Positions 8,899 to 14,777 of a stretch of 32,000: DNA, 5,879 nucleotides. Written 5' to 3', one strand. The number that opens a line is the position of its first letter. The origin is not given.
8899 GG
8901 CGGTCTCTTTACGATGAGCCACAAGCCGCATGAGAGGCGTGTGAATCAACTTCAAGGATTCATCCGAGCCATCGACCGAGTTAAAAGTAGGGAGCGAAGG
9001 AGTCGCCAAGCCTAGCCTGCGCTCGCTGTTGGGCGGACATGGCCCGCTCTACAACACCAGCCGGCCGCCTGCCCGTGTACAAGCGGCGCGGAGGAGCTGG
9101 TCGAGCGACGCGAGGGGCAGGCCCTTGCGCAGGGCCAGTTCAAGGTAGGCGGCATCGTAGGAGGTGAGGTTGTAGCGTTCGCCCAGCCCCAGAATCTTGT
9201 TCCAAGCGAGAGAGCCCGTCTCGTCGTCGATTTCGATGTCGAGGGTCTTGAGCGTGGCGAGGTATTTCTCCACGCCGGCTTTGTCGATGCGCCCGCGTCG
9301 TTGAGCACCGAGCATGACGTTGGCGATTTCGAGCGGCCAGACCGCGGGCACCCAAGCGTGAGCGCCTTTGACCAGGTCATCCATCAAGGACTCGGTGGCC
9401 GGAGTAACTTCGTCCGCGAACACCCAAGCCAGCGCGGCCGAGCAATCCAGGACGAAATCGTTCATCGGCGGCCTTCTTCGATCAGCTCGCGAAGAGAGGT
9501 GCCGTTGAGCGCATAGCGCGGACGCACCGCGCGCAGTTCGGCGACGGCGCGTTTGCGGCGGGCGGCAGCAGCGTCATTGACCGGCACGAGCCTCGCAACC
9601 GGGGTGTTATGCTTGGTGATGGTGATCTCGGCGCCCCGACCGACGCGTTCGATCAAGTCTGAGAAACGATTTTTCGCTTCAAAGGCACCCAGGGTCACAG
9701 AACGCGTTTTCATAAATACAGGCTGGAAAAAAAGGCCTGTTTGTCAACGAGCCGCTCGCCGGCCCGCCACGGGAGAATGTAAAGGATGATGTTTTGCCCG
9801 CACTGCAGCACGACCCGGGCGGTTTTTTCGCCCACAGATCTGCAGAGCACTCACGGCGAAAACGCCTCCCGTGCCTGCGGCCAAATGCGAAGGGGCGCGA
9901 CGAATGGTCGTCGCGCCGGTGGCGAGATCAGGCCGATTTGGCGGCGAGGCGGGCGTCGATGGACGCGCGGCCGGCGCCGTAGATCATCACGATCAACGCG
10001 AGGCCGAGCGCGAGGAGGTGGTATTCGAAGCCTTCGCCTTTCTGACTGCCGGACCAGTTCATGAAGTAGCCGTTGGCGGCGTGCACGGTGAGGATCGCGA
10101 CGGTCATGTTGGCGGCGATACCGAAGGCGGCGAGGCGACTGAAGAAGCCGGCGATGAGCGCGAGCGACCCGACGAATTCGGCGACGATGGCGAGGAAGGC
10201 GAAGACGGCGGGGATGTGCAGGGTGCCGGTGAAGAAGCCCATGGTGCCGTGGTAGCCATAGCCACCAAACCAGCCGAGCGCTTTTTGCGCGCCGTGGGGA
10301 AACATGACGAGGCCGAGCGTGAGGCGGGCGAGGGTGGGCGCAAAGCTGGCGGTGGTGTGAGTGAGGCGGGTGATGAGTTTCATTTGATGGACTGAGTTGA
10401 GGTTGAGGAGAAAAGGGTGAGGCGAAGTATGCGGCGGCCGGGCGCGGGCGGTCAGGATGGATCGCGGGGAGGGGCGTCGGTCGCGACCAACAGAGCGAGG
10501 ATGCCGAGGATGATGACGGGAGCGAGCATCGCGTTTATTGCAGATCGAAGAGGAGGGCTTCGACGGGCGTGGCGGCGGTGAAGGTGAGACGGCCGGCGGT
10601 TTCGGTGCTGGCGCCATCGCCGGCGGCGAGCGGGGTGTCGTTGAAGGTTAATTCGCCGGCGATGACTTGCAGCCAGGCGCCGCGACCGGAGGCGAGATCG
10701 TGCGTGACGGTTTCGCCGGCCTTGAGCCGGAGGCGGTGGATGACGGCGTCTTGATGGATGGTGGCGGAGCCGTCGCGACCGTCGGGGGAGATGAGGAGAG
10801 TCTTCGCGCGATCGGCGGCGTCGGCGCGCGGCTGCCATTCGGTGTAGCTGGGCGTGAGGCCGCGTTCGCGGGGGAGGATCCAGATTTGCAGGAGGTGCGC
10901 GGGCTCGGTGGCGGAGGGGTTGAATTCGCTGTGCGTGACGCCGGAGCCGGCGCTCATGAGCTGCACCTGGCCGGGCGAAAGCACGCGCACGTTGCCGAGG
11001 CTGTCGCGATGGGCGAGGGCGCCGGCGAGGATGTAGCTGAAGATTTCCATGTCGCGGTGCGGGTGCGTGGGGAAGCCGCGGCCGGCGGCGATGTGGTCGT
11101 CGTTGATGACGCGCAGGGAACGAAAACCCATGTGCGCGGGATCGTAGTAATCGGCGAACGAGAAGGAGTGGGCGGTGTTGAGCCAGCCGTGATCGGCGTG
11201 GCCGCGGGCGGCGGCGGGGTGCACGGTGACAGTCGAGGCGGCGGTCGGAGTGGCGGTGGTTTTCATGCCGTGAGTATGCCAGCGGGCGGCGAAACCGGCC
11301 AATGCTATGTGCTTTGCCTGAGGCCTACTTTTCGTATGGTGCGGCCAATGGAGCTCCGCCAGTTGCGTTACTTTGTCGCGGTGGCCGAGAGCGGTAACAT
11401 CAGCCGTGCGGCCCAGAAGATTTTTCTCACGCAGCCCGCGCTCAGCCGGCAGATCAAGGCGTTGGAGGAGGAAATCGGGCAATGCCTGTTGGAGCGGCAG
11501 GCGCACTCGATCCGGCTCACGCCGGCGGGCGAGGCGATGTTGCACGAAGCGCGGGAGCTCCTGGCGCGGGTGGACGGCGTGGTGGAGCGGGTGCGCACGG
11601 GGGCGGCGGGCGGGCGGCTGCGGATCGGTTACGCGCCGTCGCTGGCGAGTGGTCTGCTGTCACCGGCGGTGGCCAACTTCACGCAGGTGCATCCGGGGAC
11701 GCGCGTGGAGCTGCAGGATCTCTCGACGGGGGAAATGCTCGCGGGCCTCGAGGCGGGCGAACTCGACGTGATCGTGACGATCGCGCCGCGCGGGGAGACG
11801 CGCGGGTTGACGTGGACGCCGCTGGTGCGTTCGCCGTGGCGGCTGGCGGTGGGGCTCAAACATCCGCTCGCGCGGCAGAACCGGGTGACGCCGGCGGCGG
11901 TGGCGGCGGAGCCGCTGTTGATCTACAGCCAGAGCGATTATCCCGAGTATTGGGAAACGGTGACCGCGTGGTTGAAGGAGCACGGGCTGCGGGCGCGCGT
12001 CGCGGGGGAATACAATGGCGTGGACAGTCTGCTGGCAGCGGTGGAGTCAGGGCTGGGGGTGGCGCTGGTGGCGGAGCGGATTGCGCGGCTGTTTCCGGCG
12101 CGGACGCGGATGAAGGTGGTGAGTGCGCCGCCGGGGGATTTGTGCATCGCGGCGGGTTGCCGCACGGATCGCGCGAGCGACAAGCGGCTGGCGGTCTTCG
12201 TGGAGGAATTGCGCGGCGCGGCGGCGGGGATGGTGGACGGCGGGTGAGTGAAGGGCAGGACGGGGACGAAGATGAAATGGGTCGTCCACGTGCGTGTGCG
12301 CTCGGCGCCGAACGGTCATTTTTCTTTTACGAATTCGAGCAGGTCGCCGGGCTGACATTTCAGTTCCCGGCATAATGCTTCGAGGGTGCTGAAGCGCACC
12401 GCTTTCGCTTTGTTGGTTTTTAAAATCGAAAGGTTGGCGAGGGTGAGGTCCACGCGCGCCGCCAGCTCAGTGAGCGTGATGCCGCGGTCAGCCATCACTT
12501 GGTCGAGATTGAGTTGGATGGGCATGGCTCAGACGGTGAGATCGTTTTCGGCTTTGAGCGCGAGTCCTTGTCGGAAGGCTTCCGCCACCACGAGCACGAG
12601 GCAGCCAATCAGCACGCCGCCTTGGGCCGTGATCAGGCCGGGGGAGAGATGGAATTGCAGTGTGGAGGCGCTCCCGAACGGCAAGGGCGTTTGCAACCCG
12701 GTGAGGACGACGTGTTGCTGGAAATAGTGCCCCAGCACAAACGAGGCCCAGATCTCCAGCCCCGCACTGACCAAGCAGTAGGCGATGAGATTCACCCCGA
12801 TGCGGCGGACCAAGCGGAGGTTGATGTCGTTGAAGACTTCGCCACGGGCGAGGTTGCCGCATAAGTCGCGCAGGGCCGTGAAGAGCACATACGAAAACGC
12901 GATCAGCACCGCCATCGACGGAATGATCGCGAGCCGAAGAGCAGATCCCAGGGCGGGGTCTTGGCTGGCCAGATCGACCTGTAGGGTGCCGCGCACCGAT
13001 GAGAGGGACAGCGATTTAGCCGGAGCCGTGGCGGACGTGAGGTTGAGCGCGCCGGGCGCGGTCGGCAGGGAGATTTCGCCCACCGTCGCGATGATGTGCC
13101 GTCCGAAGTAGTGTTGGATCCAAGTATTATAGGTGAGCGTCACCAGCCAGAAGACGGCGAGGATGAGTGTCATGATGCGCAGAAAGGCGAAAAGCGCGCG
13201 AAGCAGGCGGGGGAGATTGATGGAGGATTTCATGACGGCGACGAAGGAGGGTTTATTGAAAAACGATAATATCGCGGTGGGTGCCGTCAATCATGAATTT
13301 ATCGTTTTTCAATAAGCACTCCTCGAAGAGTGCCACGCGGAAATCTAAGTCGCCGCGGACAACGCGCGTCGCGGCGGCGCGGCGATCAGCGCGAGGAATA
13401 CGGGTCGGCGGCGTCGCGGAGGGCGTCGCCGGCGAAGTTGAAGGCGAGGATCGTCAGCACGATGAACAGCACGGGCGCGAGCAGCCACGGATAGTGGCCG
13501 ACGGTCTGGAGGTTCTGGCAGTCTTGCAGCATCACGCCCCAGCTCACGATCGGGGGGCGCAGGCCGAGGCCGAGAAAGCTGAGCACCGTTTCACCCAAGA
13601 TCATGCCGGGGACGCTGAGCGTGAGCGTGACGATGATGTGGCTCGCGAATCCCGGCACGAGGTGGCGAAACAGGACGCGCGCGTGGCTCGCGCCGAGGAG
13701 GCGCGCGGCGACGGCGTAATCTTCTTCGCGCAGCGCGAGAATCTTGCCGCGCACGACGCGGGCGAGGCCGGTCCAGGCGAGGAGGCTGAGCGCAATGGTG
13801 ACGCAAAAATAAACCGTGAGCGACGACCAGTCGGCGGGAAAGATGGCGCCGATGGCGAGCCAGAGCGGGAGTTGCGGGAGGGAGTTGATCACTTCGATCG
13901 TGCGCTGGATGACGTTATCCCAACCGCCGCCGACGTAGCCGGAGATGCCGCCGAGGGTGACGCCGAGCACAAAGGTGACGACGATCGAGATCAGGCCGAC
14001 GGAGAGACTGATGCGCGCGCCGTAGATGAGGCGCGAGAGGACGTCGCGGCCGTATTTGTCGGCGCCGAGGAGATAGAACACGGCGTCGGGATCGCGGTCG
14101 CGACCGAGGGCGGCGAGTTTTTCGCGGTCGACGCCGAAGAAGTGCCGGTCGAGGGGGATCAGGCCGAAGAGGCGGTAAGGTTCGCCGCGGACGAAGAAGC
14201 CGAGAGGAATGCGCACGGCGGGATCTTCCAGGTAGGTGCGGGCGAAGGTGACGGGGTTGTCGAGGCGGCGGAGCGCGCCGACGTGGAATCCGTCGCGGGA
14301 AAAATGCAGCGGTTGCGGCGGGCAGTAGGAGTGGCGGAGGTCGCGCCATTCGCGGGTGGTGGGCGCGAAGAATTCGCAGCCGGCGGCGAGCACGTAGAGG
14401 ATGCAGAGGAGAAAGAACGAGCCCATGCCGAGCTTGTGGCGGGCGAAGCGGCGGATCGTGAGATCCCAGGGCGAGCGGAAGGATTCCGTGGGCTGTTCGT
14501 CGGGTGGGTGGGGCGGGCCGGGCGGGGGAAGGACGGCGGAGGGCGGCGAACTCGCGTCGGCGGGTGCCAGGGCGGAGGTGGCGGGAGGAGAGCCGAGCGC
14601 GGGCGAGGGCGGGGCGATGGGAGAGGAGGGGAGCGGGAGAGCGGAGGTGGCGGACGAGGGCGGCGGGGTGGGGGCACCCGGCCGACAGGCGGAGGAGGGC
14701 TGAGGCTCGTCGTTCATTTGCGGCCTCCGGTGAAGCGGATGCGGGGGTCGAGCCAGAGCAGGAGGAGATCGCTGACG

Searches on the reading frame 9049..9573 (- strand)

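Call 8: search_protein_families(library=pfam, proteins=[window:9049-9573:-], max_evalue=0.01)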
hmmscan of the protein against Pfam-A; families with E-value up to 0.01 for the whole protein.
window:9049-9573:- (174 aa): 1 family
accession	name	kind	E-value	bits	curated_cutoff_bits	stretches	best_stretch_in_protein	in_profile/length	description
PF01850.27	PIN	-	1.3e-05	26.2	23.6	1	41-162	2-115/120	PIN domain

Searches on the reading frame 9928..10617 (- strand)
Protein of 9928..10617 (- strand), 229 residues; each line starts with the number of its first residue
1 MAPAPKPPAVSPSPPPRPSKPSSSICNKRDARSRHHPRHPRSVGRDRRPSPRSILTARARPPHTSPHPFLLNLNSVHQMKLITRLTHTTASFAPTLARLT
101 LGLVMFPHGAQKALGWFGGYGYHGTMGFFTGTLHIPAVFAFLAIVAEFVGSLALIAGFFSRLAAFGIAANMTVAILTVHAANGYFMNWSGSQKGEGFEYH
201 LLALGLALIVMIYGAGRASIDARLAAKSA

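Call 8: search_protein_families(library=pfam, proteins=[window:9928-10617:-], max_evalue=0.01)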
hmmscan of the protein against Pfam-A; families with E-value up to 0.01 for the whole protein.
window:9928-10617:- (229 aa): 2 families
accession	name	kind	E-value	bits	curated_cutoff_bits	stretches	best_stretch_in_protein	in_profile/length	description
PF07681.17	DoxX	-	1.9e-18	67.3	23.6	1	95-180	3-85/85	DoxX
PF04173.18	DoxD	-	1.7e-05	25.3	22.7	1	141-228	67-148/167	TQO small subunit DoxD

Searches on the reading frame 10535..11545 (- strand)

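Call 6: search_protein_families(library=pfam, proteins=[window:10535-11545:-], max_evalue=0.01)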
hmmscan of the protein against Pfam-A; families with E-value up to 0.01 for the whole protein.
window:10535-11545:- (336 aa): 3 families
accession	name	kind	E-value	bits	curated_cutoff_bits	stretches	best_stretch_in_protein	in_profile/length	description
PF02678.22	Pirin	-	3.8e-36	123.8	26.1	1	113-223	7-108/108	Pirin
PF17954.7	Pirin_C_2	-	2.5e-28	98.5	22.9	1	250-335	1-86/86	Quercetinase C-terminal cupin domain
PF07883.17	Cupin_2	-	6.2e-07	29.5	27.2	1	151-221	4-69/70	Cupin domain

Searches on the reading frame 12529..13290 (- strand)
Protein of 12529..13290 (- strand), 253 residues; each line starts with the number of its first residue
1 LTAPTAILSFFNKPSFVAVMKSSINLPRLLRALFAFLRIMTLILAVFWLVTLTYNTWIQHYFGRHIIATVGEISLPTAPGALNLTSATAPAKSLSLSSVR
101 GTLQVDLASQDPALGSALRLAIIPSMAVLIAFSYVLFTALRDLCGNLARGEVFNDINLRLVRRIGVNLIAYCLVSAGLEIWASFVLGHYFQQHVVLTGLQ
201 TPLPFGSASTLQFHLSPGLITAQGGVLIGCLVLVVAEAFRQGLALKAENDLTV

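Call 6: search_protein_families(library=pfam, proteins=[window:12529-13290:-], max_evalue=0.01)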
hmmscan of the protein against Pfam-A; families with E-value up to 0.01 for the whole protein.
window:12529-13290:- (253 aa): 2 families
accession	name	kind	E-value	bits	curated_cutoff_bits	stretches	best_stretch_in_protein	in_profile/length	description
PF11188.13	DUF2975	-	1.1e-14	54.9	27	1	107-253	6-130/130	Protein of unknown function (DUF2975)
PF02949.25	7tm_6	-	0.0076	15.8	25.8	1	7-70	193-256/313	7tm Odorant receptor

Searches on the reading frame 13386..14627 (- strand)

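Call 6: search_protein_families(library=pfam, proteins=[window:13386-14627:-], max_evalue=0.01)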
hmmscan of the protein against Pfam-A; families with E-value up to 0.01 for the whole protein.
window:13386-14627:- (413 aa): 2 families
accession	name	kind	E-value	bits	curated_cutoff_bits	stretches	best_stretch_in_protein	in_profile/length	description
PF00528.27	BPD_transp_1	-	2.9e-29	102.6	26.4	1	222-409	1-180/184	Binding-protein-dependent transport system inner membrane component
PF12911.12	OppC_N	-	1.5e-09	38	23.9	1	52-104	1-53/53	N-terminal TM domain of oligopeptide transport permease C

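Call 7: search_protein_families(library=ncbifam, proteins=[window:13386-14627:-], max_evalue=0.01)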
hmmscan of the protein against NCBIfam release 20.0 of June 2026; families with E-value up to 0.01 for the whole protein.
window:13386-14627:- (413 aa): 25 families
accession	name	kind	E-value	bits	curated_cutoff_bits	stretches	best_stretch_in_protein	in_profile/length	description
NF045476.1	Opp4C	equivalog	6.8e-79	265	350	2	177-409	50-277/278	oligopeptide ABC transporter permease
NF045475.1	Opp3C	equivalog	3.2e-61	207.3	450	1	184-409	107-325/328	oligopeptide ABC transporter permease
NF045474.1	Opp2C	equivalog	7.9e-59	199.1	300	1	180-407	15-235/236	nickel transporter permease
NF045473.1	Opp1C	equivalog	3e-57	194.1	350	1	183-409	46-265/267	nickel/cobalt ABC transporter permease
TIGR02790.1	nickel_nikC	equivalog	1.1e-56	192.4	358.45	1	183-406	40-256/258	nickel ABC transporter permease subunit NikC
NF011662.0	PRK15082.1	equivalog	8.6e-53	179.7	484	1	181-410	77-299/303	glutathione ABC transporter permease GsiD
NF007738.0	PRK10417.1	equivalog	7.9e-52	176.4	335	1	182-410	49-270/277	nickel ABC transporter permease subunit NikC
NF011935.0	PRK15406.1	equivalog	9e-51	173.4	433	1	181-410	79-300/302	oligopeptide ABC transporter permease OppC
NF008160.0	PRK10913.1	equivalog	1.1e-47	163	483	1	181-409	75-296/300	dipeptide ABC transporter permease DppC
NF047573.1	opine_perm_CntC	exception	3.8e-43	147.8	440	1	183-409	50-269/271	staphylopine uptake ABC transporter permease subunit CntC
NF043080.1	MMSYN1_0166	equivalog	1.2e-39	136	370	1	183-410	81-304/307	oligopeptide ABC transporter permease OppC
NF007376.0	PRK09881.1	equivalog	1e-36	126.4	434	1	169-410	59-292/298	D,D-dipeptide ABC transporter permease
NF011596.0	PRK15021.1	subfamily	1.1e-29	103.6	439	1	185-410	121-338/341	microcin C ABC transporter permease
NF011691.0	PRK15111.1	equivalog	6.1e-26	91.7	379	1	183-406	74-290/296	putrescine export ABC transporter permease SapC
NF045470.1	Opp2B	equivalog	7.1e-10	38.5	350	1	193-409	80-297/300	nickel ABC transporter permease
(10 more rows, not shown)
